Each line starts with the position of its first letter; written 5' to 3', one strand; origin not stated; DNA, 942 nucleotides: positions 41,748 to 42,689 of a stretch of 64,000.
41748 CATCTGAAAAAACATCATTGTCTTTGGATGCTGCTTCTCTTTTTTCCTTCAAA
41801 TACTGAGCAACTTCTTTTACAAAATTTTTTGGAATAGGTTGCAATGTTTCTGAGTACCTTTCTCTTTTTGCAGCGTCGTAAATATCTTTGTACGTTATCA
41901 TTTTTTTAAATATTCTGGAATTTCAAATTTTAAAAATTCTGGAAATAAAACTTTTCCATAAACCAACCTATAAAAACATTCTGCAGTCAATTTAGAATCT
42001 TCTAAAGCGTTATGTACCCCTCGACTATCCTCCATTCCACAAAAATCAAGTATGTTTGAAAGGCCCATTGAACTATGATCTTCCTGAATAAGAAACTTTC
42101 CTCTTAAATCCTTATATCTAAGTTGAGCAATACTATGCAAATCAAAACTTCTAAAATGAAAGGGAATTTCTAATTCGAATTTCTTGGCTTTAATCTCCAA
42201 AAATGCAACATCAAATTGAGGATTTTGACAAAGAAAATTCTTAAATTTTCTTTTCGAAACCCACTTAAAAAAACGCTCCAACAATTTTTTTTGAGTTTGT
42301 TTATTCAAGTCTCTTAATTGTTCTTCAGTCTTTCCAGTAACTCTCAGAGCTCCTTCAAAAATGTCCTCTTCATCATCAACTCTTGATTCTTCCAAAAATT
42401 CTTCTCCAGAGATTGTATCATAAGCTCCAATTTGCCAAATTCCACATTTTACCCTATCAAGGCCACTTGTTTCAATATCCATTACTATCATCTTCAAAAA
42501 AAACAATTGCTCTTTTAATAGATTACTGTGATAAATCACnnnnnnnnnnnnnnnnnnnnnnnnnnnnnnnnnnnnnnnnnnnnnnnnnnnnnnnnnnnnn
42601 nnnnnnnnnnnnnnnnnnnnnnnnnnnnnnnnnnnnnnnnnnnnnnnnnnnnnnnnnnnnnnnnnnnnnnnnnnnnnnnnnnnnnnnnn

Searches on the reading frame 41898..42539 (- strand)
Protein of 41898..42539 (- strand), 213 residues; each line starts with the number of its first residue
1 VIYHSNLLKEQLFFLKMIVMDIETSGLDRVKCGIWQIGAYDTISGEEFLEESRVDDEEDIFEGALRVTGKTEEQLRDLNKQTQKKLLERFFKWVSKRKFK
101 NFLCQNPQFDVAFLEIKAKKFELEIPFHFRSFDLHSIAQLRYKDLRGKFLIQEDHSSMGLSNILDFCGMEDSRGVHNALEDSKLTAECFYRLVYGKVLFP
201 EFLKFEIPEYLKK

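Call 76: search_protein_families(library=pfam, proteins=[window:41898-42539:-], max_evalue=0.001)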
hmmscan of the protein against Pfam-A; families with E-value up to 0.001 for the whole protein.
window:41898-42539:- (213 aa): 3 families
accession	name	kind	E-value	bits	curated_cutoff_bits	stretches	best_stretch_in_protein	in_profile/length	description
PF00929.31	RNase_T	-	1.2e-12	49.1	24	1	18-189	1-164/164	Exonuclease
PF16473.11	Rv2179c-like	-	4.1e-08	33.6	27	1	18-146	3-143/177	3'-5' exoribonuclease Rv2179c-like domain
PF13482.12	RNase_H_2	-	5.8e-06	26.8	22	0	60-168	18-114/165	RNase_H superfamily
